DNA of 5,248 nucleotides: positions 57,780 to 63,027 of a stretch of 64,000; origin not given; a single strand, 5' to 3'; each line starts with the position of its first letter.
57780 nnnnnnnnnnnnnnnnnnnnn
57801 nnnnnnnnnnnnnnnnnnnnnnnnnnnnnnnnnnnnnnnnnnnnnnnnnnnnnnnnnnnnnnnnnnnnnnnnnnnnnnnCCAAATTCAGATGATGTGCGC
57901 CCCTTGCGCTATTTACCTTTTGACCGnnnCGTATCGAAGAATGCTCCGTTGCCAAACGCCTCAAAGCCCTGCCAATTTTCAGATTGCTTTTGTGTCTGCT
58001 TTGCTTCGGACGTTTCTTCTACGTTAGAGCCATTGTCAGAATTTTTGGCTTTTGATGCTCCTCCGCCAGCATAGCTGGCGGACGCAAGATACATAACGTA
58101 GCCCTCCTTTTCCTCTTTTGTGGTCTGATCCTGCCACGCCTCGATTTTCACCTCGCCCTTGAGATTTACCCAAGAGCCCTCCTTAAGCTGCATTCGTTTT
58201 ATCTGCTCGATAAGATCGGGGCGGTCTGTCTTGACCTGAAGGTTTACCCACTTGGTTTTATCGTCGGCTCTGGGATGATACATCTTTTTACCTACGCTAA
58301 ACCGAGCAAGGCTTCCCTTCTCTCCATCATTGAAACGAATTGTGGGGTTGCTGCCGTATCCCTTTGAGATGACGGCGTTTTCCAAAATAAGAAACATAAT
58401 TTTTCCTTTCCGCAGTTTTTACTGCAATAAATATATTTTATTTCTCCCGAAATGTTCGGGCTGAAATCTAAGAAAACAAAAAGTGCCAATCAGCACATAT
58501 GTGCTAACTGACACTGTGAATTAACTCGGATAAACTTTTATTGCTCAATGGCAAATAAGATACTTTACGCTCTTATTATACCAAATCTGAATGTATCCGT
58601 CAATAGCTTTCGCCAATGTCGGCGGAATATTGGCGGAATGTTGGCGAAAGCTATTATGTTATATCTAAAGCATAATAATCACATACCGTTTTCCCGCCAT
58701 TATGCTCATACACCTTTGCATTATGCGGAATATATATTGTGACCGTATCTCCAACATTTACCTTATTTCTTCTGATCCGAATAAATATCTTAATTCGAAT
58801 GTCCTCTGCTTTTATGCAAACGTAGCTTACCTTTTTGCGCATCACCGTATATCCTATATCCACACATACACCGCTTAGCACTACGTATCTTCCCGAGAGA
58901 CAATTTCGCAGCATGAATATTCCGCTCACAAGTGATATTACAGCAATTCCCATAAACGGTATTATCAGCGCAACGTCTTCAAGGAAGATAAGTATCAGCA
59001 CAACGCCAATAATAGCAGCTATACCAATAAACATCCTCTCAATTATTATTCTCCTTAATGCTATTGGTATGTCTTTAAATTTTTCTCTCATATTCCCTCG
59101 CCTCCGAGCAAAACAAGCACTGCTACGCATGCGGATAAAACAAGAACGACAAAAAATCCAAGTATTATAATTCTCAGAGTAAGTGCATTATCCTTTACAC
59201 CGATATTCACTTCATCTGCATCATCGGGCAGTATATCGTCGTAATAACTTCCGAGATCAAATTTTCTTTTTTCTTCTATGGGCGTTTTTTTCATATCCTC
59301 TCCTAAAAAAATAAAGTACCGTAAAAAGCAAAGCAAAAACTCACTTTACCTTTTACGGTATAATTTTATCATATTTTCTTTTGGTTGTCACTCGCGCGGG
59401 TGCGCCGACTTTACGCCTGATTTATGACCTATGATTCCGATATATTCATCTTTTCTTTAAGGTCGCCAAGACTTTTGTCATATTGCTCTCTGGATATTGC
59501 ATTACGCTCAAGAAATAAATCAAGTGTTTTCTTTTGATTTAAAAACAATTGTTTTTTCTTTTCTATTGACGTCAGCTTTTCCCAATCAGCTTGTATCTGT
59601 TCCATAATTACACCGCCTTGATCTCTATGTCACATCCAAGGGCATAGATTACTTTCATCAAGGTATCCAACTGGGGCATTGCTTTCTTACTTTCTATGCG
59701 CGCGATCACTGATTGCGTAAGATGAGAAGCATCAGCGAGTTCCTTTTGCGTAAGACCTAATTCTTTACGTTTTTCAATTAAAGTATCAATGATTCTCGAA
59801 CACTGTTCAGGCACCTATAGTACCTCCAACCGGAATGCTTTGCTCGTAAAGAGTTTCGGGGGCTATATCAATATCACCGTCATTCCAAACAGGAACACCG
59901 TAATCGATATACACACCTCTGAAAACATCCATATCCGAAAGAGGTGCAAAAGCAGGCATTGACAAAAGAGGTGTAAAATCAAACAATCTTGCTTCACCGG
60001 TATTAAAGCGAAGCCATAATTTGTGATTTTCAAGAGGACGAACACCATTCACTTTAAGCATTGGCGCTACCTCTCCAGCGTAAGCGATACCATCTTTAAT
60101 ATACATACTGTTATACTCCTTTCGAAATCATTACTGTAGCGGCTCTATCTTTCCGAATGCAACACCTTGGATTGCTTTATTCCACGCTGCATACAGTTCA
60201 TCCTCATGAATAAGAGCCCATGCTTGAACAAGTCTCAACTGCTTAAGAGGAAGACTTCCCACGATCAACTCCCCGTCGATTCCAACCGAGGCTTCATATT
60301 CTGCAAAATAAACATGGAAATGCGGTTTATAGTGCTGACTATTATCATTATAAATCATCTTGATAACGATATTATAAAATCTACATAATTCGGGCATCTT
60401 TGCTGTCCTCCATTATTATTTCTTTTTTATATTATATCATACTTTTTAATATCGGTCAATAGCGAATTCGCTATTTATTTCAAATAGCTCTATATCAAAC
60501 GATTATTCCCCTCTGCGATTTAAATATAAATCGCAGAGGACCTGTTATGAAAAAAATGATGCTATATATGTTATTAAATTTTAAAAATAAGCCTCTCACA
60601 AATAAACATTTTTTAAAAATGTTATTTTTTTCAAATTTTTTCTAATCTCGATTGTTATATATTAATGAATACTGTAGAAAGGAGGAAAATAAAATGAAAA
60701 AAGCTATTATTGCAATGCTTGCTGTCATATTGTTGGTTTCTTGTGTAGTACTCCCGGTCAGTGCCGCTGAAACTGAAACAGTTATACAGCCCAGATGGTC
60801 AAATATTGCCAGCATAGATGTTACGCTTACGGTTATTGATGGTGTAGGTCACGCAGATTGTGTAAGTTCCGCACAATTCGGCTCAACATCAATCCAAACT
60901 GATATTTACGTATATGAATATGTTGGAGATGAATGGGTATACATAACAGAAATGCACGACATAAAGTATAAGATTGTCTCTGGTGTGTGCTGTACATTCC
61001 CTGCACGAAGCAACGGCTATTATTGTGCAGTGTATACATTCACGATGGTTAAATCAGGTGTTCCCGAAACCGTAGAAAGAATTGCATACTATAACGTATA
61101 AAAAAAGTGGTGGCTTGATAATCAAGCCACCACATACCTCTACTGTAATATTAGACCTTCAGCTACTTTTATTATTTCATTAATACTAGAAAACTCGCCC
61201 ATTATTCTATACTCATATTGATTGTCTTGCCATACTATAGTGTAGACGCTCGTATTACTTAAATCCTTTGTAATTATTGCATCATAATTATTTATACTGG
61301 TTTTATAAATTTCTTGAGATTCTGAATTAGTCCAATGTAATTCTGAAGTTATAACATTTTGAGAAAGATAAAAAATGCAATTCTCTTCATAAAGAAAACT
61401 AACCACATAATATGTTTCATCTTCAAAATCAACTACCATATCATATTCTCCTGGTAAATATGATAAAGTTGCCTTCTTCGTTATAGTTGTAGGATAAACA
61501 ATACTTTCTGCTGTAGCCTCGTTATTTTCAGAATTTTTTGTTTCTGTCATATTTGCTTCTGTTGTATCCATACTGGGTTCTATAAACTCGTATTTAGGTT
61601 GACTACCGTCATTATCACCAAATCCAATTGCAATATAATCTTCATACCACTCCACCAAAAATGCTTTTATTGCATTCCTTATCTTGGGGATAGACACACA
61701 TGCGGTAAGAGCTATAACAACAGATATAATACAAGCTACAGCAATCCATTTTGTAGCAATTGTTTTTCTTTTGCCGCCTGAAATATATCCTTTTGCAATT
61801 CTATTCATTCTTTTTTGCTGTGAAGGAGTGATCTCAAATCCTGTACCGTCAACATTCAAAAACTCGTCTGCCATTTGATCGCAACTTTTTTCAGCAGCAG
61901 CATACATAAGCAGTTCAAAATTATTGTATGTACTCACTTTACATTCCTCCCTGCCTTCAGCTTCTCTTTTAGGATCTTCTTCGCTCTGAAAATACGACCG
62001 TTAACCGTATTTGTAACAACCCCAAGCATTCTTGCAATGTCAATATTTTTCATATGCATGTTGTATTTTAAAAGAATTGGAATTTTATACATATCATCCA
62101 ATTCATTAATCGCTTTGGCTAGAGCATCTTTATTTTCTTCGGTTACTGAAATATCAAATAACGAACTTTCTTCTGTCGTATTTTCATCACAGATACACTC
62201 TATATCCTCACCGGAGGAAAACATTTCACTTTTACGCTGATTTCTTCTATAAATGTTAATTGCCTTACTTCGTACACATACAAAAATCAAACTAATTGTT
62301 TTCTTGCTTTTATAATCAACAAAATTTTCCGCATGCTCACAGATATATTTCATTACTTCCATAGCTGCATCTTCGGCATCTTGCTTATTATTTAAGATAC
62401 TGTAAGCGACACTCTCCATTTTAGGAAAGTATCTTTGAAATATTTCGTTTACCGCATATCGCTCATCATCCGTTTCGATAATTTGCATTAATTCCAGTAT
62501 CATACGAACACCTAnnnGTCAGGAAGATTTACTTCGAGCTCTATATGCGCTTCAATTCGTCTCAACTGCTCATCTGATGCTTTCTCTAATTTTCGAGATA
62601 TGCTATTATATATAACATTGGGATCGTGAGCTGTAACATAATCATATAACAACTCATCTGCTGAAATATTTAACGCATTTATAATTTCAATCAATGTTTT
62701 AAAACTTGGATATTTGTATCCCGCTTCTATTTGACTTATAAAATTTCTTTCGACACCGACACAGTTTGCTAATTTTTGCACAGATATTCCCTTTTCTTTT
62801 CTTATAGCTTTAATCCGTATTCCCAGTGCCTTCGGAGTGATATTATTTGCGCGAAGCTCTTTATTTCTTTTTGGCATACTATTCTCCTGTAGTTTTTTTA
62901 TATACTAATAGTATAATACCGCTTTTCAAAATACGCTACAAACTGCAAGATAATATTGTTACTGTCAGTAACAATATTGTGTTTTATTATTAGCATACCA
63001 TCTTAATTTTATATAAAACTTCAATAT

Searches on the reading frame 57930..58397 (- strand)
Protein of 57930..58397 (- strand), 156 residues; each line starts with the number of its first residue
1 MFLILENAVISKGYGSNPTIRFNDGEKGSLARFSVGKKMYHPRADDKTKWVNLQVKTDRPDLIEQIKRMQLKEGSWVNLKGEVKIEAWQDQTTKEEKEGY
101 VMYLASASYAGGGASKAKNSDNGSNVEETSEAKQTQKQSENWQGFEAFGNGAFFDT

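Call 12: search_protein_families(library=pfam, proteins=[window:57930-58397:-], max_evalue=0.01)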
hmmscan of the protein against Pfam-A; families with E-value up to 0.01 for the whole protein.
window:57930-58397:- (156 aa): 0 families

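Call 38: search_protein_families(library=phrogs, proteins=[window:57930-58397:-], max_evalue=0.01)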
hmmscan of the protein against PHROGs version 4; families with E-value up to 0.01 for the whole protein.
window:57930-58397:- (156 aa): 0 families

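Call 44: find_encoding_contigs(protein=window:57930-58397:-, flank=10000, max_places=6)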
Protein window:57930-58397:- (156 aa): no gene with exactly this product is on record in the collection.

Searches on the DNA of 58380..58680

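Call 60: search_rna_families(source=window, start=58380, end=58680, threshold=evalue, max_evalue=10)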
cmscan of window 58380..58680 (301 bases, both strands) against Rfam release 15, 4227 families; matches with E-value up to 10: 8.
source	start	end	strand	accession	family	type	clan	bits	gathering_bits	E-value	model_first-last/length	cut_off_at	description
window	58400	58479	+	RF01475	rli45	Gene; antisense;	-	19.6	60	0.64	1-78/78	no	Listeria snRNA rli45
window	58567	58646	-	RF01400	istR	Gene; antitoxin;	-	17.4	45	0.25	1-130/130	no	istR Hfq binding RNA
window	58484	58583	+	RF00238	ctRNA_pND324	Gene; antisense;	-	17.3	45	5.5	1-86/86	no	ctRNA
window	58380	58438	-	RF02920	Fusobacteriales-1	Cis-reg;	-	17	52.1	5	1-63/113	3'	Fusobacteriales-1 RNA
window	58415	58510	+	RF01414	Dicty_Class_I_RNA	Gene;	-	15.1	41.5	3.9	1-56/56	no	Class I RNA from Dictyostelium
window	58403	58447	-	RF03055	RAGATH-30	Gene; sRNA;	-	14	59.5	3.3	1-59/59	no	RAGATH-30 RNA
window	58602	58657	+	RF03716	mir-7131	Gene; miRNA;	-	13.3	74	9.7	1-84/84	no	mir-7131 microRNA precursor family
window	58380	58459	-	RF01669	P14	Gene; sRNA;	-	11.8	45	6.8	1-79/146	3'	Pseudomonas sRNA P14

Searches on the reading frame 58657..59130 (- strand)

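Call 14: search_protein_families(library=pfam, proteins=[window:58657-59130:-], max_evalue=0.01)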
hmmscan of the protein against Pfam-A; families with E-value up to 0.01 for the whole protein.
window:58657-59130:- (158 aa): 1 family
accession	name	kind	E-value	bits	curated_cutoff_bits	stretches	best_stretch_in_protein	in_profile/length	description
PF17961.7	Big_8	-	0.0073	16.9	22.9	1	107-148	4-45/103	Bacterial Ig domain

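Call 38: search_protein_families(library=phrogs, proteins=[window:58657-59130:-], max_evalue=0.01)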
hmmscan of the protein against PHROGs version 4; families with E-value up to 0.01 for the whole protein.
window:58657-59130:- (158 aa): 0 families

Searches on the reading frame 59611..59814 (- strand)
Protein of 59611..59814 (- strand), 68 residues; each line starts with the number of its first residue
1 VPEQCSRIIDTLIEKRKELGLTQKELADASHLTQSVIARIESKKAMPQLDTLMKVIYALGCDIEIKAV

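Call 14: search_protein_families(library=pfam, proteins=[window:59611-59814:-], max_evalue=0.01)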
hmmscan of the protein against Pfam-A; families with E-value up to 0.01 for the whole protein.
window:59611-59814:- (68 aa): 8 families
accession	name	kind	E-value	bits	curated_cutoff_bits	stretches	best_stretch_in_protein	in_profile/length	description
PF01381.28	HTH_3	-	9.3e-15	54.8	23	1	13-64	2-53/55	Helix-turn-helix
PF13744.12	HTH_37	-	1.9e-07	31.3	27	1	6-66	17-78/80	Helix-turn-helix domain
PF12844.13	HTH_19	-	4.2e-06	27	30.2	1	16-59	8-51/64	Helix-turn-helix domain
PF13443.12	HTH_26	-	5.1e-06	27.1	22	1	16-64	6-55/63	Cro/C1-type HTH DNA-binding domain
PF13560.12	HTH_31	-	1.5e-05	25.6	27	1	16-62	10-57/64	Helix-turn-helix domain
PF21716.3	dnstrm_HI1420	-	0.00014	22.1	27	1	8-66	33-89/90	Probable addiction module antidote protein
PF25469.1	HTH_NWD1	-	0.00033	21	27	1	18-63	47-91/125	NWD1-like, winged helix-turn-helix domain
PF13413.12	HTH_25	-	0.00069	19.8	24.6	1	12-43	2-33/62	Helix-turn-helix domain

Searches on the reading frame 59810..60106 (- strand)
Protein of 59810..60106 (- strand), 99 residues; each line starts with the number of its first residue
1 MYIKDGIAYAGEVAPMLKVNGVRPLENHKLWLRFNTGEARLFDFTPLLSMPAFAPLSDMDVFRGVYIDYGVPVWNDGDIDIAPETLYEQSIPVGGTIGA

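Call 14: search_protein_families(library=pfam, proteins=[window:59810-60106:-], max_evalue=0.01)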
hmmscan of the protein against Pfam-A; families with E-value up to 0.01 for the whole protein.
window:59810-60106:- (99 aa): 1 family
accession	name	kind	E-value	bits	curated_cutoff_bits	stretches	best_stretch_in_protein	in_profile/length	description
PF10387.14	DUF2442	-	7e-13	49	23.9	1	21-91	3-71/72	Protein of unknown function (DUF2442)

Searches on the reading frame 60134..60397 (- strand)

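Call 14: search_protein_families(library=pfam, proteins=[window:60134-60397:-], max_evalue=0.01)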
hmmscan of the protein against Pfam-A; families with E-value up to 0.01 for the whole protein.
window:60134-60397:- (88 aa): 1 family
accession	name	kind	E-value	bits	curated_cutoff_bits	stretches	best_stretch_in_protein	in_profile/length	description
PF13711.11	DUF4160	-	2.7e-19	69.6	23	1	10-73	2-65/65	Domain of unknown function (DUF4160)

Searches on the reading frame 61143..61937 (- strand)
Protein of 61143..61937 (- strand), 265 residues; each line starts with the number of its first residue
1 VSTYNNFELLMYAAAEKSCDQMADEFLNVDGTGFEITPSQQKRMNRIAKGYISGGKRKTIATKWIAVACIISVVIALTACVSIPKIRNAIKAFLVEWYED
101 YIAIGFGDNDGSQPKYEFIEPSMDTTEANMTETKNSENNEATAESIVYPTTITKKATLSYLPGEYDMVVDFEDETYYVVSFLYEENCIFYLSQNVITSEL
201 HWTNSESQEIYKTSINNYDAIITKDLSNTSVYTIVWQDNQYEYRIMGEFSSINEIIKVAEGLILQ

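Call 14: search_protein_families(library=pfam, proteins=[window:61143-61937:-], max_evalue=0.01)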
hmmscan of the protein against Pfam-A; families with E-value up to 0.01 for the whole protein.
window:61143-61937:- (265 aa): 1 family
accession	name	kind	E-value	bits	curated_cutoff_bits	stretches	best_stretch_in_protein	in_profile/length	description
PF14285.11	DUF4367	-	1.1e-08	35.9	22.1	1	157-261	3-109/110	Domain of unknown function (DUF4367)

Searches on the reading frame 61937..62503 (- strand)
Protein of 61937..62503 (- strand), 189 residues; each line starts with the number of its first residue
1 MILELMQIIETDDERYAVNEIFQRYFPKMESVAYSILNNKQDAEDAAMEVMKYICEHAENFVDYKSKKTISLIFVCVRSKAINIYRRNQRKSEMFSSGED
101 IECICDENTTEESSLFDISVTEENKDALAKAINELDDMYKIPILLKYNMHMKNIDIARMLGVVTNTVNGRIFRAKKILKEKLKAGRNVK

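Call 14: search_protein_families(library=pfam, proteins=[window:61937-62503:-], max_evalue=0.01)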
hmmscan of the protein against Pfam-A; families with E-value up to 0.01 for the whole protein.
window:61937-62503:- (189 aa): 2 families
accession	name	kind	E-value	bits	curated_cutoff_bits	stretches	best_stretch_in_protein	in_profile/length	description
PF04542.20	Sigma70_r2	-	1.6e-07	31.4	24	1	22-90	2-70/71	Sigma-70 region 2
PF08281.18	Sigma70_r4_2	-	2.4e-07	30.7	25.7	1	126-177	2-53/54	Sigma-70, region 4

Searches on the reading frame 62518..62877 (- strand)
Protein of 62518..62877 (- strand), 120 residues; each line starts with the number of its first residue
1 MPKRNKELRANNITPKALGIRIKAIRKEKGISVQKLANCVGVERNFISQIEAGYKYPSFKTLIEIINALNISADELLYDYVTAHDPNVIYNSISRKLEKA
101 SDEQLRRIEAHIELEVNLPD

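Call 14: search_protein_families(library=pfam, proteins=[window:62518-62877:-], max_evalue=0.01)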
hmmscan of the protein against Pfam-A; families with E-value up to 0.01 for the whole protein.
window:62518-62877:- (120 aa): 5 families
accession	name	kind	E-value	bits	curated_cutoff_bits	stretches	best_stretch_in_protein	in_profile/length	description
PF12844.13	HTH_19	-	7.3e-13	48.7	30.2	1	19-77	1-59/64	Helix-turn-helix domain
PF01381.28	HTH_3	-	9.5e-13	48.4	23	1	22-76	1-55/55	Helix-turn-helix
PF13443.12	HTH_26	-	1.2e-07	32.3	22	1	21-78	1-59/63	Cro/C1-type HTH DNA-binding domain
PF13560.12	HTH_31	-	6.5e-07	30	27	1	17-76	1-61/64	Helix-turn-helix domain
PF13413.12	HTH_25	-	0.0075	16.5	24.6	0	23-53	3-33/62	Helix-turn-helix domain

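Call 43: find_encoding_contigs(protein=window:62518-62877:-, flank=10000, max_places=4)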
Protein window:62518-62877:- (120 aa): no gene with exactly this product is on record in the collection.
